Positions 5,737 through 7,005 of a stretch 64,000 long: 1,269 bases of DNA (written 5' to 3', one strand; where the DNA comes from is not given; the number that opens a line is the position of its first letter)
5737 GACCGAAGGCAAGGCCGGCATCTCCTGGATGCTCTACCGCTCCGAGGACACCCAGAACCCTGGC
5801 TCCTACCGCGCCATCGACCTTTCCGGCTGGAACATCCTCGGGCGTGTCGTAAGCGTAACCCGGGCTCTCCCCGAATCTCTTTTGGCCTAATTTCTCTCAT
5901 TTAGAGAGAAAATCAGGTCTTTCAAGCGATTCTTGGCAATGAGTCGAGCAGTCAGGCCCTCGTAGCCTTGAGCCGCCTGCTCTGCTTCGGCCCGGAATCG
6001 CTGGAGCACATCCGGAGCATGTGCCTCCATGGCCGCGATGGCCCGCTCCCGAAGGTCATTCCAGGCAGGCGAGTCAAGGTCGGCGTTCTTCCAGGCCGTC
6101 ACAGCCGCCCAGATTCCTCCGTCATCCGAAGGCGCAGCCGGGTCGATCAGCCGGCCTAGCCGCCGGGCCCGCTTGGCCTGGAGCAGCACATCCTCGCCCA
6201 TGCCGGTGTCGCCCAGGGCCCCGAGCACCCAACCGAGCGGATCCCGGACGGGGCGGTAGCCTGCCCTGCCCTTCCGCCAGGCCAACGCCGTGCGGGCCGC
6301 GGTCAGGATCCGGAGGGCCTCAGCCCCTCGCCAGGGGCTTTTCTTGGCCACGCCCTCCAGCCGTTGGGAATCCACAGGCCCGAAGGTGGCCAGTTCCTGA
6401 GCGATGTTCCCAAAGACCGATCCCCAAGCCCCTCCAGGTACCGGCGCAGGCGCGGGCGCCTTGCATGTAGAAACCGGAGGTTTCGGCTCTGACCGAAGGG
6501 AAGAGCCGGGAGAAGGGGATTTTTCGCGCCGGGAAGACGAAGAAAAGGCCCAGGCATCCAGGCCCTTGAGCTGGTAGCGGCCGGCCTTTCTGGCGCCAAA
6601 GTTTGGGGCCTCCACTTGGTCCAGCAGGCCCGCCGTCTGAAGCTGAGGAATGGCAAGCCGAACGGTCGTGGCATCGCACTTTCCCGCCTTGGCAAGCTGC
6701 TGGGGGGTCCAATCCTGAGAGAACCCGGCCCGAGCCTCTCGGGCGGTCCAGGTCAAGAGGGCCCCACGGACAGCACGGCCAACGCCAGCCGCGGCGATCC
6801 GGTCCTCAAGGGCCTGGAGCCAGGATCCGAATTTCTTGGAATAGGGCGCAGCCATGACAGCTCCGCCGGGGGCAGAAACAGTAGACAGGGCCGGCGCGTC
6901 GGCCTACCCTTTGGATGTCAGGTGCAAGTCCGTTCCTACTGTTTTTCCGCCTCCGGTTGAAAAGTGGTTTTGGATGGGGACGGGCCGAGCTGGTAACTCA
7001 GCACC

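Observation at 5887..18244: Plasmid-style maintenance genes in a tailed phage: a candidate phage-plasmid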

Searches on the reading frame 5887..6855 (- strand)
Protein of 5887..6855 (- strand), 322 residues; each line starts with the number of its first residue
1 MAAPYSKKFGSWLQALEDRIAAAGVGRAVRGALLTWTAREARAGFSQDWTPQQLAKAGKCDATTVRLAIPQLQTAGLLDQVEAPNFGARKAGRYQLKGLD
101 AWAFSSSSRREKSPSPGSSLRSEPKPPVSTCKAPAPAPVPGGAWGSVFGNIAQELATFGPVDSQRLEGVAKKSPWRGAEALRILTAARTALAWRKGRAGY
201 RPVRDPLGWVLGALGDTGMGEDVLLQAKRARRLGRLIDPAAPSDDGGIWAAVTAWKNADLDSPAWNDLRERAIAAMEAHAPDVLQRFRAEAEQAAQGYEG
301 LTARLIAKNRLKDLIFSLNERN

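Call 7: search_protein_families(library=pfam, max_evalue=0.01, proteins=[window:5887-6855:-])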
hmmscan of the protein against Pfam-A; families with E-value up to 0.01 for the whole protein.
window:5887-6855:- (322 aa): 0 families

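Call 8: search_protein_families(library=phrogs, max_evalue=0.001, proteins=[window:5887-6855:-])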
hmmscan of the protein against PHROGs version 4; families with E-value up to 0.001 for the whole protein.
window:5887-6855:- (322 aa): 0 families

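Call 20: find_homologous_proteins(query=window:5887-6855:-)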
Query window:5887-6855:- (322 aa): 1 proteins with E <= 0.001 among 8000 candidates.
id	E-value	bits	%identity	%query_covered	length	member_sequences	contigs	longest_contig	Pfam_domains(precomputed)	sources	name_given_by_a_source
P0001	1.7e-207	706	100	100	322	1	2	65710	-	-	-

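Call 40: search_protein_families(library=ncbifam, max_evalue=0.001, proteins=[window:5887-6855:-])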
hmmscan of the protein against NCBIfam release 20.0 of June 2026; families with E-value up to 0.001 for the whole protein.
window:5887-6855:- (322 aa): 0 families

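Call 46: search_protein_representatives(protein=window:5887-6855:-)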
Query: 322 residues. Proteins with E-value up to 0.001 (for the whole library): 16; up to 1e-10: 9; up to 1e-30: 1. The best 16 are listed.
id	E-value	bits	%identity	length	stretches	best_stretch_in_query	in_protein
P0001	5.4e-208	706.1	100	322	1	1-322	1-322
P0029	1.9e-21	93.1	38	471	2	3-226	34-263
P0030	2.1e-20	89.7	34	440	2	3-223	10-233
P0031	1.2e-18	83.9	32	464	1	3-227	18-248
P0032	1.9e-17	80.0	34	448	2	3-225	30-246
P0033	7.1e-15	71.5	37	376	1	3-235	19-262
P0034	2.8e-14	69.5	38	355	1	2-121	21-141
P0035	6.2e-13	65.1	42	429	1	2-136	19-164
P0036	3.1e-12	62.8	35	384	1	2-121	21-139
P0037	1.5e-10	57.3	39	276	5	62-105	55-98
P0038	2.3e-10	56.7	31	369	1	8-228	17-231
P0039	2.7e-10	56.5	36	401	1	3-168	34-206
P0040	4.7e-10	55.7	34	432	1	2-210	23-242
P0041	2.5e-08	50.0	36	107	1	10-97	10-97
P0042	3.5e-07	46.2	45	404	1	18-124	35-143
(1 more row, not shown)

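Call 48: search_solved_structures(query=A1, max_evalue=10, show_alignments=2)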
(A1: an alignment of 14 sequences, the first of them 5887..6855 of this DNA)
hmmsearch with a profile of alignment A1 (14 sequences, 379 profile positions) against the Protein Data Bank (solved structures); distinct sequences matched with E-value up to 10: 2.
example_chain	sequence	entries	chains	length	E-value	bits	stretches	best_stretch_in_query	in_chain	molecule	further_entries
3r4k_A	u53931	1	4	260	0.15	14.9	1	80-101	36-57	Transcriptional regulator, IclR family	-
4fx0_A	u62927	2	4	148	0.26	14.1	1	23-106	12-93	PROBABLE TRANSCRIPTIONAL REPRESSOR PROTEIN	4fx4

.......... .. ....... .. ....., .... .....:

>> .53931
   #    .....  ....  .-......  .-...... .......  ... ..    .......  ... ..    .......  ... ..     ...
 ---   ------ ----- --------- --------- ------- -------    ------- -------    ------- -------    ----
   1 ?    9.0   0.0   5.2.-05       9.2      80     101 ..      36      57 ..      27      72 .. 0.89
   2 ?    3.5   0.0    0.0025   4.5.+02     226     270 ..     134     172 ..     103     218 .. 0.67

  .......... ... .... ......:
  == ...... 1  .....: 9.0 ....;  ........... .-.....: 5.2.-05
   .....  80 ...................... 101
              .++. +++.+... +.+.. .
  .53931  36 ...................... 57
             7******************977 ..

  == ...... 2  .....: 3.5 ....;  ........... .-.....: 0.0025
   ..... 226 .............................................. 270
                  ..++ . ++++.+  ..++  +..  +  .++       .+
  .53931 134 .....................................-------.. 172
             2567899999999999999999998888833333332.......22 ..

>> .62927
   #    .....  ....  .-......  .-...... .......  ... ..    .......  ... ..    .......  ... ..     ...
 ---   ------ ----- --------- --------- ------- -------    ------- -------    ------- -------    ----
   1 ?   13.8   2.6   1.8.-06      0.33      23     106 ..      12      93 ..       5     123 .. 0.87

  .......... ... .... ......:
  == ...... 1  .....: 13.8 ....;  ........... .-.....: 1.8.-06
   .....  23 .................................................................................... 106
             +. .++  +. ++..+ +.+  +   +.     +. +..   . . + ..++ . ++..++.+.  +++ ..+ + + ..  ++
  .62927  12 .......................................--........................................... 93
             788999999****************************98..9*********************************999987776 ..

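Call 49: search_protein_families(library=pfam, alignment_id=A1, max_evalue=1)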
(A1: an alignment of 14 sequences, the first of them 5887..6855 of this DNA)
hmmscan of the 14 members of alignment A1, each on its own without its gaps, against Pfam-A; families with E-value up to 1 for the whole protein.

A. member 1, window:5887-6855:- (322 aa): 0 families

B. families by the number of members that match (of 14 scanned): 13 families
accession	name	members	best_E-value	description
PF08279.18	HTH_11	3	0.064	HTH domain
PF13551.12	HTH_29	2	0.001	Winged helix-turn helix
PF12802.13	MarR_2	2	0.0018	MarR family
PF13545.12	HTH_Crp_2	2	0.031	Crp-like helix-turn-helix domain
PF12096.13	DUF3572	1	0.0026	Protein of unknown function (DUF3572)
PF25213.1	HVO_A0261_N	1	0.0046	HVO_A0261 N-terminal domain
PF24101.1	eWH_GTF3C1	1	0.063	GTF3C1, extended winged-helix domain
PF12840.13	HTH_20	1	0.082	Helix-turn-helix domain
PF12857.13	TOBE_3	1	0.11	TOBE-like domain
PF17669.6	DUF5529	1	0.12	Family of unknown function (DUF5529)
PF12585.13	DUF3759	1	0.19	Protein of unknown function (DUF3759)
PF01047.28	MarR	1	0.21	MarR family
PF12867.12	DinB_2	1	0.25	DinB superfamily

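Call 63: predict_structure(alignment_id=A2)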
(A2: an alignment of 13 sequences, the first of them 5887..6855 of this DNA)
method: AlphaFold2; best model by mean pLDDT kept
length: 322 residues; sequences in the alignment: 13
mean_pLDDT: 75.5   pTM: 0.39
mean pLDDT of the five models: 75.5, 71.9, 71.5, 70.9, 68.1
residues with pLDDT >= 90: 143; 70-90: 38; 50-70: 85; < 50: 56
segments of 3 or more residues with pLDDT < 50: 1-3, 104-118, 136-140, 238-256, 317-322
pLDDT, mean of each block of 10 residues (from residue 1): 61 92 96 94 90 97 97 96 93 88 49 46 54 47 84 95 91 94 95 78 91 95 91 58 46 49 57 62 66 60 60 52 33
secondary structure, 60 per line:
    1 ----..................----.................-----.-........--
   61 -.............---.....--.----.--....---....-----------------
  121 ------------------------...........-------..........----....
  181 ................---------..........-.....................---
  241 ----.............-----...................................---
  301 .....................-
elements in order: H5-22 H27-43 H51-58 H62-74 E78-82 E93-96 H100-103 H145-155 H163-172 H177-196 H206-215 H217-237 H245-257 H263-297 H301-321

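Call 67: fold_search(model_id=the predicted structure, library=pdb)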
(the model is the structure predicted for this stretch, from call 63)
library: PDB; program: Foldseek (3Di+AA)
matches with E <= 10: 881; with E <= 0.001: 0
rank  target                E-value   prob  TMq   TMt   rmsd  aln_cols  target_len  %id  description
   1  3r0a_A                8.7e-02  1.00  0.19  0.45   4.0        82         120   17  Possible transcriptional regulator from Methanosarcina mazei Go1 (gi 21227196) (released 2011-03-23)
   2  3bj6_B                1.0e-01  0.99  0.19  0.36   6.9        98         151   17  Crystal structure of MarR family transcription regulator SP03579 (released 2007-12-18)
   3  3bj6_A                1.0e-01  0.99  0.19  0.36   6.9        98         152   17  Crystal structure of MarR family transcription regulator SP03579 (released 2007-12-18)
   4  6pln_B                1.4e-01  1.00  0.19  0.52   4.2        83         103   19  X-ray crystal structure of Pyrococcus furiosus general transcription factor TFE-alpha (released 2020-07-08)
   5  3cjn                  1.4e-01  0.97  0.19  0.38   7.2       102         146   20  Crystal structure of transcriptional regulator, MarR family, from Silicibacter pomeroyi (released 2008-03-25)
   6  7qiy_P                1.4e-01  1.00  0.14  0.56   4.7        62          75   22  Specific features and methylation sites of a plant ribosome. 40S head ribosomal subunit. (released 2022-06-15)
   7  3gw2                  1.4e-01  0.99  0.18  0.55   8.7       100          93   15  Crystal structure of possible transcriptional regulatory protein (fragment 1-100) from Mycobacterium bovis. Northeast St (released 2009-04-21)
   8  1s3j_B                1.4e-01  0.96  0.18  0.38  10.2       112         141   19  X-ray crystal structure of YusO protein from Bacillus subtilis (released 2004-04-13)
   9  2d1h_B                1.5e-01  1.00  0.20  0.56   3.4        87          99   20  Crystal structure of ST1889 protein from thermoacidophilic archaeon Sulfolobus tokodaii (released 2006-09-05)
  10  6xjf_G                1.5e-01  0.99  0.20  0.52   4.5        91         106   19  X-ray crystal structure of Pyrococcus furiosus general transcription factor TFE-alpha (SeMet labeled protein) (released 2020-07-08)
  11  2kko_MODEL_1_A        1.5e-01  0.98  0.18  0.47   9.7       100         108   20  Solution NMR structure of the homodimeric winged helix-turn-helix DNA-binding domain (fragment 1-100) Mb0332 f (released 2009-08-11)
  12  4yif_C                1.5e-01  0.95  0.17  0.36   8.8       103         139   16  Crystal structure of Rv0880 (released 2015-06-10)
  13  7l1i                  1.7e-01  0.98  0.19  0.33   7.3        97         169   15  Crystal structure of the MarR family transcriptional regulator from Acineotobacter baumannii bound to Indole 3 acetic ac (released 2022-02-09)
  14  7kua                  1.8e-01  0.99  0.19  0.38   7.3        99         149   12  Crystal structure of the MarR family transcriptional regulator from Pseudomonas putida bound to Indole 3 acetic acid (released 2021-12-01)
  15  1s3j_A                1.8e-01  0.96  0.18  0.37   8.8       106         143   17  X-ray crystal structure of YusO protein from Bacillus subtilis (released 2004-04-13)
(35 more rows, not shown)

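Call 114: search_protein_families(library=padloc, max_evalue=0.001, proteins=[window:5887-6855:-])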
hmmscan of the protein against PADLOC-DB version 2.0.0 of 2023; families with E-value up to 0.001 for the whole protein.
window:5887-6855:- (322 aa): 0 families

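Call 122: fold_search(model_id=the predicted structure, library=viral)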
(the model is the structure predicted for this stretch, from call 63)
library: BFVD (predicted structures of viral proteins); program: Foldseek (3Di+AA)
matches with E <= 10: 829; with E <= 0.001: 3
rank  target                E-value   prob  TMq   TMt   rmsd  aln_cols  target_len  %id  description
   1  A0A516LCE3            2.5e-04  1.00  0.26  0.25  23.8       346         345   17  (no name in the UniProt tables at hand)
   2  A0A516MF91            7.7e-04  1.00  0.19  0.22  16.9       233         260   16  (no name in the UniProt tables at hand)
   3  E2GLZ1                8.1e-04  0.99  0.20  0.26  18.7       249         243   16  AB1gp53 [Acinetobacter phage AB1]
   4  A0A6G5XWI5            1.7e-03  0.95  0.19  0.22  22.6       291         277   18  (no name in the UniProt tables at hand)
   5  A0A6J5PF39            1.9e-03  0.99  0.20  0.25  18.5       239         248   13  Helix-turn-helix domain containing protein [uncultured Caudovirales phage]
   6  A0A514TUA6            2.0e-03  0.98  0.21  0.25  22.0       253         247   15  Phage conserved hypothetical protein C-terminal domain-containing protein [Aeromonas phage 4_D05]
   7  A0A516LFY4            2.5e-03  0.95  0.21  0.22  23.4       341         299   14  (no name in the UniProt tables at hand)
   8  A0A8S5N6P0            3.8e-03  0.93  0.18  0.23  24.8       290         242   14  Helix-turn-helix domain protein [Myoviridae sp. ctsip2]
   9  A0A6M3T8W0            4.0e-03  0.97  0.20  0.20  17.6       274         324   17  (no name in the UniProt tables at hand)
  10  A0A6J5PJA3            4.2e-03  0.91  0.18  0.20  21.8       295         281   14  Helix-turn-helix domain containing protein [uncultured Caudovirales phage]
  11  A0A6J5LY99            4.4e-03  0.87  0.19  0.18  26.2       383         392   15  Uncharacterized protein [uncultured Caudovirales phage]
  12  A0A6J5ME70            4.8e-03  0.90  0.19  0.20  19.7       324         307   14  Helix-turn-helix domain containing protein [uncultured Caudovirales phage]
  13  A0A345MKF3            5.1e-03  0.99  0.20  0.25  17.6       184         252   13  Uncharacterized protein [Eggerthella phage PMBT5]
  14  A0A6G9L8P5            5.1e-03  0.97  0.20  0.27  22.7       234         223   15  (no name in the UniProt tables at hand)
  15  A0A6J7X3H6            5.1e-03  0.93  0.20  0.23  19.1       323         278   11  Helix-turn-helix domain containing protein [uncultured Caudovirales phage]
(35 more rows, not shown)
